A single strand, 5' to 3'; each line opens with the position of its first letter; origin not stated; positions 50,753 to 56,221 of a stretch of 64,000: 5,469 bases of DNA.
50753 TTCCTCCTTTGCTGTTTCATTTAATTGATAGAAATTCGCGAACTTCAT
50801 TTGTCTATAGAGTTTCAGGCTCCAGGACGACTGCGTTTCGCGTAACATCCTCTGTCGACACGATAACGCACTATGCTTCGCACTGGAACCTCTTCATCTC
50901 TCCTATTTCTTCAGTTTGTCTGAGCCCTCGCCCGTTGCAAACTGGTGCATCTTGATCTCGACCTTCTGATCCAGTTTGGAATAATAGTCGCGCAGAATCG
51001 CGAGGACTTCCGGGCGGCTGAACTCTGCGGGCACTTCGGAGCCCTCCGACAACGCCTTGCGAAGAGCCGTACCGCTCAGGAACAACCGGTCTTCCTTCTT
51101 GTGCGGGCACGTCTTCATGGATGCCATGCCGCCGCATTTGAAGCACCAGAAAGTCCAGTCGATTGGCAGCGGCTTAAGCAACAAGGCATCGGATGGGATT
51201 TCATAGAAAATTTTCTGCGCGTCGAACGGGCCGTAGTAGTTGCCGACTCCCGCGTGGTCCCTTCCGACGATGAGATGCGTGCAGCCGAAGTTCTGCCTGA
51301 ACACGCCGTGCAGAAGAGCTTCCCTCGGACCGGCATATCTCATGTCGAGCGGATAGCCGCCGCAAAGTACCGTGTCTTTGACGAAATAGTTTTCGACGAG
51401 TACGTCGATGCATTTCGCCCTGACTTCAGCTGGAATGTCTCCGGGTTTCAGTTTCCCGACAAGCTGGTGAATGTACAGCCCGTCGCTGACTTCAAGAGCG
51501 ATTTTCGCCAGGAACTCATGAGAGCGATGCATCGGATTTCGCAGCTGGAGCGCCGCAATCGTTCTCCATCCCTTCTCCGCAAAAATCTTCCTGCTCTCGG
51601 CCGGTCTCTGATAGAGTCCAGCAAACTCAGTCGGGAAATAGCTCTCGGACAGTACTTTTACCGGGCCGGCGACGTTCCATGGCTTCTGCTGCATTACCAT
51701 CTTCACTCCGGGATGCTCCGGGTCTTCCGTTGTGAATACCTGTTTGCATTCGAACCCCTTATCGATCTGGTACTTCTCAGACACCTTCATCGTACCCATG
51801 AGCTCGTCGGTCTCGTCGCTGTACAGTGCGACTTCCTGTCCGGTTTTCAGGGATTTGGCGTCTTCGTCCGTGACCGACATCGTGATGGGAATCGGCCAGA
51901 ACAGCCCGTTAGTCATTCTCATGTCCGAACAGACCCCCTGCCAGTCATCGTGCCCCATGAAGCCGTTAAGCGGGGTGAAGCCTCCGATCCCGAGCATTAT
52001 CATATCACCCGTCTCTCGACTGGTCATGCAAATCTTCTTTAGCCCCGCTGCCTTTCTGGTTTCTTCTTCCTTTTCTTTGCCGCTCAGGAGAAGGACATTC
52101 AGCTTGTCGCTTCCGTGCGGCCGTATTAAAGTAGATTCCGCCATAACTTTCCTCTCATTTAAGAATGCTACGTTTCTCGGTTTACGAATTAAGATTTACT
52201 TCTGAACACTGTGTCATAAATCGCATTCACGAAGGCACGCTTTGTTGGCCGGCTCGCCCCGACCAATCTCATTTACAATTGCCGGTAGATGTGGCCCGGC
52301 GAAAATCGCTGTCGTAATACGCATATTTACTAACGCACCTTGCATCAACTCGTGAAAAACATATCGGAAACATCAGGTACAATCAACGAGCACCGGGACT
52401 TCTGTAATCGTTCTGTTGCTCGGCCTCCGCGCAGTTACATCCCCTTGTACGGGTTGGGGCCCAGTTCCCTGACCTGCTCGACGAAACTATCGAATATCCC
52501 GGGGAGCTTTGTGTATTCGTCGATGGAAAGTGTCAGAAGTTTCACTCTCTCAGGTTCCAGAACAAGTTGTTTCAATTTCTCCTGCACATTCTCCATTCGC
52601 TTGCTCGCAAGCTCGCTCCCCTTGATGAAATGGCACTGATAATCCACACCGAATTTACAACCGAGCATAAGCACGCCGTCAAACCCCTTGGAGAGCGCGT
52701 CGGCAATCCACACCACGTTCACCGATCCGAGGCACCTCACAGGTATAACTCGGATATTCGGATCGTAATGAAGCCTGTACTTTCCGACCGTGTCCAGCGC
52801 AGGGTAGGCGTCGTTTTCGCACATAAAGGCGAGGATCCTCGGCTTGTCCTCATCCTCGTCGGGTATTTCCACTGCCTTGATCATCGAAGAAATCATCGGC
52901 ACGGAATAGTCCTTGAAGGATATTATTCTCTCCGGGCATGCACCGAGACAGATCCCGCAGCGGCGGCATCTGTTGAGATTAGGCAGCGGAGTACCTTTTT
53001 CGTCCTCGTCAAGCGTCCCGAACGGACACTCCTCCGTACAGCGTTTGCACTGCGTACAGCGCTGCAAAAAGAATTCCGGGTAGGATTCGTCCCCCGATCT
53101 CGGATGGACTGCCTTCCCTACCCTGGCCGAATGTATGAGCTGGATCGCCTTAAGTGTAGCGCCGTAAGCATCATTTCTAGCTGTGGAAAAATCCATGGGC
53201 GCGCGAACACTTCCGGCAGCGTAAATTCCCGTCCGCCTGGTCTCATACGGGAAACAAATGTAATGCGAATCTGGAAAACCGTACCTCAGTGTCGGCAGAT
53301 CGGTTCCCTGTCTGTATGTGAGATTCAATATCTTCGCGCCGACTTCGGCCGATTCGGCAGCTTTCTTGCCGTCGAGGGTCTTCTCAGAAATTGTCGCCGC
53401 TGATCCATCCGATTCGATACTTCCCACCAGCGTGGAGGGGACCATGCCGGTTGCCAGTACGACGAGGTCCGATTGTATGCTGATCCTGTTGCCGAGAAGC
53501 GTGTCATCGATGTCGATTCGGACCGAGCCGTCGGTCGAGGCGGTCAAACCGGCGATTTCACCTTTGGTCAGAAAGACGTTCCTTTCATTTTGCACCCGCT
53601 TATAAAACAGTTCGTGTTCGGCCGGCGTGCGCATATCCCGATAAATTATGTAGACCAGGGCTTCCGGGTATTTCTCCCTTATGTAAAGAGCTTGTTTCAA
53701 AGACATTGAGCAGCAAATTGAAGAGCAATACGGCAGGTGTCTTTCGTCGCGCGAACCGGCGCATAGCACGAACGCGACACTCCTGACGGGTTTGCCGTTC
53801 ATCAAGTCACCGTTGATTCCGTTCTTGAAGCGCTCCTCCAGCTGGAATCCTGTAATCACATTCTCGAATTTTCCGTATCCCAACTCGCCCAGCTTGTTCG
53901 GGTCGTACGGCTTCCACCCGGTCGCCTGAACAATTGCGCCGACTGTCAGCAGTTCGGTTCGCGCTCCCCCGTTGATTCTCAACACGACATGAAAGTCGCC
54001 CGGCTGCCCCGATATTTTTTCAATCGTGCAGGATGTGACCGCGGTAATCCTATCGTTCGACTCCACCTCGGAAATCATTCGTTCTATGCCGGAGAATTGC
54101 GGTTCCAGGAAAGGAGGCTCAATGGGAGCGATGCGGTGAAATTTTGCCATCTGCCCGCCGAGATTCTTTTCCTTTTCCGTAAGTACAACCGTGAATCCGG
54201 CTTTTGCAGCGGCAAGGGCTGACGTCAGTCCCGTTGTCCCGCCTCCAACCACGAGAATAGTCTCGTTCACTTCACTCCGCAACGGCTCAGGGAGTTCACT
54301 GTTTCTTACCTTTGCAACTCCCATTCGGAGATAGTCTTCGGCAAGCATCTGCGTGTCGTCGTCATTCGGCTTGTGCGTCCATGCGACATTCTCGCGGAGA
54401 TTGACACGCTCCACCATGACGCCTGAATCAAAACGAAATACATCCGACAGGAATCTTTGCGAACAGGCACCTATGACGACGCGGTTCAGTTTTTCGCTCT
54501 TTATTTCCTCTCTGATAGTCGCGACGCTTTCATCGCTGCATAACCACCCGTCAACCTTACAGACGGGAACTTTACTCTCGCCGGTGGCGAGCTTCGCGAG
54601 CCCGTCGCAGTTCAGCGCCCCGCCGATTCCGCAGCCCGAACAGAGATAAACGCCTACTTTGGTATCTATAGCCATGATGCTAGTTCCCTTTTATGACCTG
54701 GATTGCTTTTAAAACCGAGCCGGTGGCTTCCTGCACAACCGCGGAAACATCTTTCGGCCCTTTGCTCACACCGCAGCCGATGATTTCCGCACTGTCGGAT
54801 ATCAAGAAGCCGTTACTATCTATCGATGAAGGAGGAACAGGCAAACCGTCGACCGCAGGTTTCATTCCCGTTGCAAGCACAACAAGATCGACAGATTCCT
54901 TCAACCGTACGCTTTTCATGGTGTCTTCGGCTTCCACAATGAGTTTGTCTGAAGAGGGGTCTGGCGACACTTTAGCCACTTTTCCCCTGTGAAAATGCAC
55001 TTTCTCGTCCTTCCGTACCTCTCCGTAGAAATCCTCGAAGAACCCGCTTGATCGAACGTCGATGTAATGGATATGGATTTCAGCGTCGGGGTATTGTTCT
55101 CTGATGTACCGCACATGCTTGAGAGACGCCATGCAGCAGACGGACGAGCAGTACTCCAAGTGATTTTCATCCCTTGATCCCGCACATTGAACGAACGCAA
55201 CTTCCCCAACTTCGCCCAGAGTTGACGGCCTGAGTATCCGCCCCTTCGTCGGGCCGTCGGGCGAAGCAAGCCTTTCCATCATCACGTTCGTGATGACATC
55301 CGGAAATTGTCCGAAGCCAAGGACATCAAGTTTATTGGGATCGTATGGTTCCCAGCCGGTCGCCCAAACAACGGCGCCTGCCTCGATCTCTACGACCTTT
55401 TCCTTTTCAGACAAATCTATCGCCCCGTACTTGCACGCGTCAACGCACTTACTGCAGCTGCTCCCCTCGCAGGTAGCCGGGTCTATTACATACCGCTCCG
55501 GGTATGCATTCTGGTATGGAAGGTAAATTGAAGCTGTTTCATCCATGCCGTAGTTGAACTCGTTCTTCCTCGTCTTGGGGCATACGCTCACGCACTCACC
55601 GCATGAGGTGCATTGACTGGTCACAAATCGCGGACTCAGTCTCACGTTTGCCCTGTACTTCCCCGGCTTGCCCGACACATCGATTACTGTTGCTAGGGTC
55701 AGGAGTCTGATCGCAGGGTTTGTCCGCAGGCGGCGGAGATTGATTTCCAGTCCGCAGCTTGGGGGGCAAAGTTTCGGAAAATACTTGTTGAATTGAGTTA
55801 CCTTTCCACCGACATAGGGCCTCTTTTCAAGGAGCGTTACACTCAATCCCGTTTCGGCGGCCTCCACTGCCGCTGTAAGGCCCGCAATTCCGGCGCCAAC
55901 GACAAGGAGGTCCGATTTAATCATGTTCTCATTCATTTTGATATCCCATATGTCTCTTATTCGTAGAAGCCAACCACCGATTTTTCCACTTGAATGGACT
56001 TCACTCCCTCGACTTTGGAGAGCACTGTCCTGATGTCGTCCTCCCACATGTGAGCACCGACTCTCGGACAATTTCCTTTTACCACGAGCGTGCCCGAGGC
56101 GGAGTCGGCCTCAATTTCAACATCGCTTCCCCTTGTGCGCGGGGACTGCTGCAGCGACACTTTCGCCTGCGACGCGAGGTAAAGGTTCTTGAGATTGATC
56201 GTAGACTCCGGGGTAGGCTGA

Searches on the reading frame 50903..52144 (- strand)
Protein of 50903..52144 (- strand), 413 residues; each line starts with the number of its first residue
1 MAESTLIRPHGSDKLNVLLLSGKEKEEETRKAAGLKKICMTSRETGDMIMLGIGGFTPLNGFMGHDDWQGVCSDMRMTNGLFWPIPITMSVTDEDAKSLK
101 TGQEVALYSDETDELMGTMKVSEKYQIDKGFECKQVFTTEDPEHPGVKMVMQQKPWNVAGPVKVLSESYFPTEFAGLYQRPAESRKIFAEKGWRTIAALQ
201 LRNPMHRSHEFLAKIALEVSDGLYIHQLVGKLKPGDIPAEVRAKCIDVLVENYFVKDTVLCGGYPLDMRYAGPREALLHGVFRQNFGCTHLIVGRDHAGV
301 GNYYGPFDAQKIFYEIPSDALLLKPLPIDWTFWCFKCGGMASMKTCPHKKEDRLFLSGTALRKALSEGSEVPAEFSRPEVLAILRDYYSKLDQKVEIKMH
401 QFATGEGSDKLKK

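Call 8: search_protein_families(library=ncbifam, proteins=[window:50903-52144:-])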
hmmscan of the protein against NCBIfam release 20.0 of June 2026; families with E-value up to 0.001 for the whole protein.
window:50903-52144:- (413 aa): 3 families
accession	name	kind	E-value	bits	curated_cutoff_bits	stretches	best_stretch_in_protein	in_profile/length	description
NF003166.0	PRK04149.1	subfamily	3.3e-154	513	387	1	5-396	3-390/393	sulfate adenylyltransferase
TIGR00339.1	sopT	equivalog_domain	5e-117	390.9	322.95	1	9-386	1-383/383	sulfate adenylyltransferase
NF004040.0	PRK05537.1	equivalog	1.4e-84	284.6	669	1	12-389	10-390/572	bifunctional sulfate adenylyltransferase/adenylylsulfate kinase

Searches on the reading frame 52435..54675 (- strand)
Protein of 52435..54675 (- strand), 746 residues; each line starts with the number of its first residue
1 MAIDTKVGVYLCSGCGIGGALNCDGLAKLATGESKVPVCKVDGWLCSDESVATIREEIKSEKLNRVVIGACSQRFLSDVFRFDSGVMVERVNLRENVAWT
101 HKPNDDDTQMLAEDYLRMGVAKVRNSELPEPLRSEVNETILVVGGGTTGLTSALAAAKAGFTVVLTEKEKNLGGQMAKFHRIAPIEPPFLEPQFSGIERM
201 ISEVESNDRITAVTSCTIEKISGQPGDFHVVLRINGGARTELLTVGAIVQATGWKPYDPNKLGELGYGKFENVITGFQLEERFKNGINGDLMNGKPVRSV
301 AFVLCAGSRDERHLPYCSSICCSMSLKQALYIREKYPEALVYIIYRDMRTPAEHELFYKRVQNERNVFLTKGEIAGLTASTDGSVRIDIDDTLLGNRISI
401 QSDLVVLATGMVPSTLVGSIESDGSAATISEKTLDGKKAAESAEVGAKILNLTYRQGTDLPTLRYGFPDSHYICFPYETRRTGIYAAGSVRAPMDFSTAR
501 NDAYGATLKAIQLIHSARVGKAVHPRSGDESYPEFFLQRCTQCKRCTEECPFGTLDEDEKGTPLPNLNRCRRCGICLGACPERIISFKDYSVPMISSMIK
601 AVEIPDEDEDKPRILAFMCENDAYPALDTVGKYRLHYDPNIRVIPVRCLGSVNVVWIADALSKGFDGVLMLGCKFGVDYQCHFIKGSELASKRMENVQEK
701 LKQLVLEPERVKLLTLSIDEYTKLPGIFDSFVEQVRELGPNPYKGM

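Call 5: search_protein_families(library=pfam, proteins=[window:52435-54675:-])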
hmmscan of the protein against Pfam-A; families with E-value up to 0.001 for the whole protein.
window:52435-54675:- (746 aa): 17 families
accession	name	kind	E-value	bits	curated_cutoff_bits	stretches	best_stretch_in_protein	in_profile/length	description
PF02662.21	FlpD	-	3.2e-42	143.9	22.3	1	614-739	1-123/123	Methyl-viologen-reducing hydrogenase, delta subunit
PF12831.13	FAD_oxidored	-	2.7e-09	37.3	27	1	140-178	2-40/416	FAD dependent oxidoreductase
PF07992.20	Pyr_redox_2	-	3.4e-09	37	26.1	1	140-264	3-119/291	Pyridine nucleotide-disulphide oxidoreductase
PF13187.11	Fer4_9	-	6.2e-08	33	27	1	539-584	1-51/52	4Fe-4S dicluster domain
PF12837.12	Fer4_6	-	6.6e-08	32.6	25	1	533-553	2-22/24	4Fe-4S binding domain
PF00890.30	FAD_binding_2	-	3.6e-07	30.2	20.4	1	140-177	2-39/414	FAD binding domain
PF13450.12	NAD_binding_8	-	5e-07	30.3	21.9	1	142-180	1-39/68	NAD(P)-binding Rossmann-like domain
PF12797.12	Fer4_2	-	1.3e-06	28.4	24.5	0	564-582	4-22/22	4Fe-4S binding domain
PF00037.32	Fer4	-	3.1e-06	27.2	21.1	0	538-555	6-23/24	4Fe-4S binding domain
PF13484.11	Fer4_16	-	4.3e-06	27.9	30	0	539-558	1-20/66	4Fe-4S double cluster binding domain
PF01266.30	DAO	-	7.2e-06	26.2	27.9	1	140-174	2-37/353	FAD dependent oxidoreductase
PF13237.11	Fer4_10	-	8.2e-06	26.1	25.5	1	538-581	7-53/53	4Fe-4S dicluster domain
PF13183.11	Fer4_8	-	1.5e-05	25.9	27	0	534-553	48-67/68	4Fe-4S dicluster domain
PF12838.12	Fer4_7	-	1.6e-05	25.7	27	1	539-583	1-51/52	4Fe-4S dicluster domain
PF03486.20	HI0933_like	-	0.00031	20.7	50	0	139-174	2-37/244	HI0933-like protein Rossmann domain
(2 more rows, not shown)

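Call 6: search_protein_families(library=ncbifam, proteins=[window:52435-54675:-])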
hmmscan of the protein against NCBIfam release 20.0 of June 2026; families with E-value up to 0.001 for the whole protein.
window:52435-54675:- (746 aa): 59 families (the best 25 are shown)
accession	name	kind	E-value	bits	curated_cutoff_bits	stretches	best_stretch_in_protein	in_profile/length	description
NF040770.1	hetero_SS_HdrA2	exception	1e-126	424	1100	3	467-741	513-774/777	CoB-CoM heterodisulfide reductase HdrA2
NF041891.1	hdrA_Methbact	equivalog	5.6e-85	286.1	1300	3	243-415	313-490/762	ferredoxin:CoB-CoM heterodisulfide reductase subunit HdrA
NF041778.1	hetero_SS_HdrA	equivalog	5.1e-79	266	1400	3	6-234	7-239/771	ferredoxin:CoB-CoM heterodisulfide reductase subunit HdrA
NF045873.1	F420_non_VhuD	exception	8.5e-19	68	215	1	612-744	2-131/132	F420-non-reducing hydrogenase iron-sulfur subunit VhuD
NF040864.1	HgcB_ferredoxin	equivalog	1.8e-08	34.1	99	1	537-600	13-75/93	mercury methylation ferredoxin HgcB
TIGR03997.1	mycofact_OYE_2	equivalog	1.8e-08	33.3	793.15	1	135-182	377-424/645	mycofactocin system FadH/OYE family oxidoreductase 2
TIGR01372.1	soxA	subfamily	1.1e-07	30.1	1164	1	137-179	168-210/996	sarcosine oxidase subunit alpha family protein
TIGR00402.1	napF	equivalog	1.6e-07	31.4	102.2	1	525-589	25-88/149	ferredoxin-type protein NapF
TIGR02179.1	PorD_KorD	subfamily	2.6e-07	30.7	60.05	1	532-586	19-73/78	2-oxoacid:acceptor oxidoreductase, delta subunit, pyruvate/2-ketoisovalerate family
NF005560.0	PRK07233.1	equivalog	2.6e-07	29.8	252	1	139-181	2-44/435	hypothetical protein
NF004789.0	PRK06134.1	subfamily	2.6e-07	29.6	747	1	135-177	10-52/581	FAD-dependent oxidoreductase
NF045599.1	bili_reduct_long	exception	2.9e-07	29.1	750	1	135-177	379-421/641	bilirubin reductase, long form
NF040684.1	PorD_Arch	equivalog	3e-07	30.4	120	1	533-586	27-80/85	pyruvate synthase subunit PorD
NF038196.1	ferrodoxin_EFR1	subfamily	3.1e-07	30.7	75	1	538-589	184-233/242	EFR1 family ferrodoxin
NF009410.0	PRK12771.1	subfamily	7e-07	28.2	516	1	134-176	135-177/566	NAD(P)-binding protein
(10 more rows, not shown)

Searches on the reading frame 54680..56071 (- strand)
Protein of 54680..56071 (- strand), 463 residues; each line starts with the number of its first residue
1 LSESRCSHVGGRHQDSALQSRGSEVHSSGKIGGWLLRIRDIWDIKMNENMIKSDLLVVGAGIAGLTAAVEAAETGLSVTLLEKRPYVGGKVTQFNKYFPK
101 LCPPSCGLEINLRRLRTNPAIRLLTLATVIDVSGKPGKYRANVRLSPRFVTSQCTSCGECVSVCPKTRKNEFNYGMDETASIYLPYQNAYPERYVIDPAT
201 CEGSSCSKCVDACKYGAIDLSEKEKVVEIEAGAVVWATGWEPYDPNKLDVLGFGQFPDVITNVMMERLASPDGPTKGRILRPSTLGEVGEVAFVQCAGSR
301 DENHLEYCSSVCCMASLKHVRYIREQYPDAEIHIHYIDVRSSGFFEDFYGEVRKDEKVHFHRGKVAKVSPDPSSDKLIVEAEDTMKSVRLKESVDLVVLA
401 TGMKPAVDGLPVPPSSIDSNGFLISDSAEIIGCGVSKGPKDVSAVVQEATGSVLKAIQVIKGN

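Call 5: search_protein_families(library=pfam, proteins=[window:54680-56071:-])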
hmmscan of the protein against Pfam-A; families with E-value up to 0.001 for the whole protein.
window:54680-56071:- (463 aa): 18 families
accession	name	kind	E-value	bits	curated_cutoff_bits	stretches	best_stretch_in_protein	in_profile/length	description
PF13450.12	NAD_binding_8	-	6.5e-11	42.8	21.9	1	57-95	1-39/68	NAD(P)-binding Rossmann-like domain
PF12831.13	FAD_oxidored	-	7.9e-11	42.3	27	1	54-93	1-40/416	FAD dependent oxidoreductase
PF07992.20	Pyr_redox_2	-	1.4e-10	41.5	26.1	1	54-87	2-36/291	Pyridine nucleotide-disulphide oxidoreductase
PF01266.30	DAO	-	1.5e-09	38.3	27.9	1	54-89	1-36/353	FAD dependent oxidoreductase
PF00890.30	FAD_binding_2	-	2.9e-09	37.1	20.4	1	54-90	1-37/414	FAD binding domain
PF12838.12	Fer4_7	-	2.2e-06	28.5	27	1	153-217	1-52/52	4Fe-4S dicluster domain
PF13187.11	Fer4_9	-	2.6e-06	27.8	27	1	144-167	34-50/52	4Fe-4S dicluster domain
PF01946.23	Thi4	-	3.8e-06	26.7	26.2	1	46-98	11-64/235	Thi4 family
PF03486.20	HI0933_like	-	4.4e-06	26.8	50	1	54-91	2-39/244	HI0933-like protein Rossmann domain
PF13237.11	Fer4_10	-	6.1e-06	26.5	25.5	1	149-166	4-21/53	4Fe-4S dicluster domain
PF05834.18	Lycopene_cycl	-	8.5e-06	25.5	23.4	0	54-85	1-34/380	Lycopene cyclase protein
PF01134.28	GIDA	-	1.5e-05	24.7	22.1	1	54-107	1-45/391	Glucose inhibited division protein A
PF12837.12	Fer4_6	-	3.7e-05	23.9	25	1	147-165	2-20/24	4Fe-4S binding domain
PF13454.12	NAD_binding_9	-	4.9e-05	23.8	21.8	0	344-403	102-154/155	FAD-NAD(P)-binding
PF13738.12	Pyr_redox_3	-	0.00014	21.7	30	0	56-88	1-33/305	Pyridine nucleotide-disulphide oxidoreductase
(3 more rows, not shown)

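Call 6: search_protein_families(library=ncbifam, proteins=[window:54680-56071:-])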
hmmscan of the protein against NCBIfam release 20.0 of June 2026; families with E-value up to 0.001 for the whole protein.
window:54680-56071:- (463 aa): 92 families (the best 25 are shown)
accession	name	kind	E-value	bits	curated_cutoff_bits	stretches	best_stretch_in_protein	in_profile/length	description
NF040770.1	hetero_SS_HdrA2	exception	6.7e-110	368.4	1100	1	36-459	123-559/777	CoB-CoM heterodisulfide reductase HdrA2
NF041778.1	hetero_SS_HdrA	equivalog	1.6e-93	314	1400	1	43-409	133-506/771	ferredoxin:CoB-CoM heterodisulfide reductase subunit HdrA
NF041891.1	hdrA_Methbact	equivalog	3.2e-83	280.2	1300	1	50-406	131-489/762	ferredoxin:CoB-CoM heterodisulfide reductase subunit HdrA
TIGR03467.1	HpnE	equivalog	2.8e-10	40.1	283.05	1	56-95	2-41/430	hydroxysqualene dehydroxylase HpnE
TIGR01372.1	soxA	subfamily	2.2e-09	35.7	1164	1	50-129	166-244/996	sarcosine oxidase subunit alpha family protein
NF004789.0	PRK06134.1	subfamily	3.8e-09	35.6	747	1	49-90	9-50/581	FAD-dependent oxidoreductase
NF045637.1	carotdesatCrtDProt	equivalog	8.4e-09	34.5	580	1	56-94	2-40/485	1-hydroxycarotenoid 3,4-desaturase CrtD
NF010590.0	PRK13984.1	equivalog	2.4e-08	32.6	946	0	152-231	50-121/611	putative oxidoreductase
TIGR03997.1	mycofact_OYE_2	equivalog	6.2e-08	31.5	793.15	1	47-93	374-420/645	mycofactocin system FadH/OYE family oxidoreductase 2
NF009477.0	PRK12843.1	equivalog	1.1e-07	30.7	758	1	50-90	14-54/578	FAD-dependent oxidoreductase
NF005882.1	PRK07843.1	equivalog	1.3e-07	30.5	788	1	53-91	2-40/547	3-oxosteroid 1-dehydrogenase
NF003585.0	PRK05249.1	equivalog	1.6e-07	30.4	465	1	49-93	3-47/464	Si-specific NAD(P)(+) transhydrogenase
NF005064.0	PRK06481.1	equivalog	2.4e-07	29.9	542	1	52-92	61-101/506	flavocytochrome c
NF005560.0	PRK07233.1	equivalog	2.7e-07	29.8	252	1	55-95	3-43/435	hypothetical protein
TIGR01350.1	lipoamide_DH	equivalog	3.2e-07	29.4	408.8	1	53-90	2-38/461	dihydrolipoyl dehydrogenase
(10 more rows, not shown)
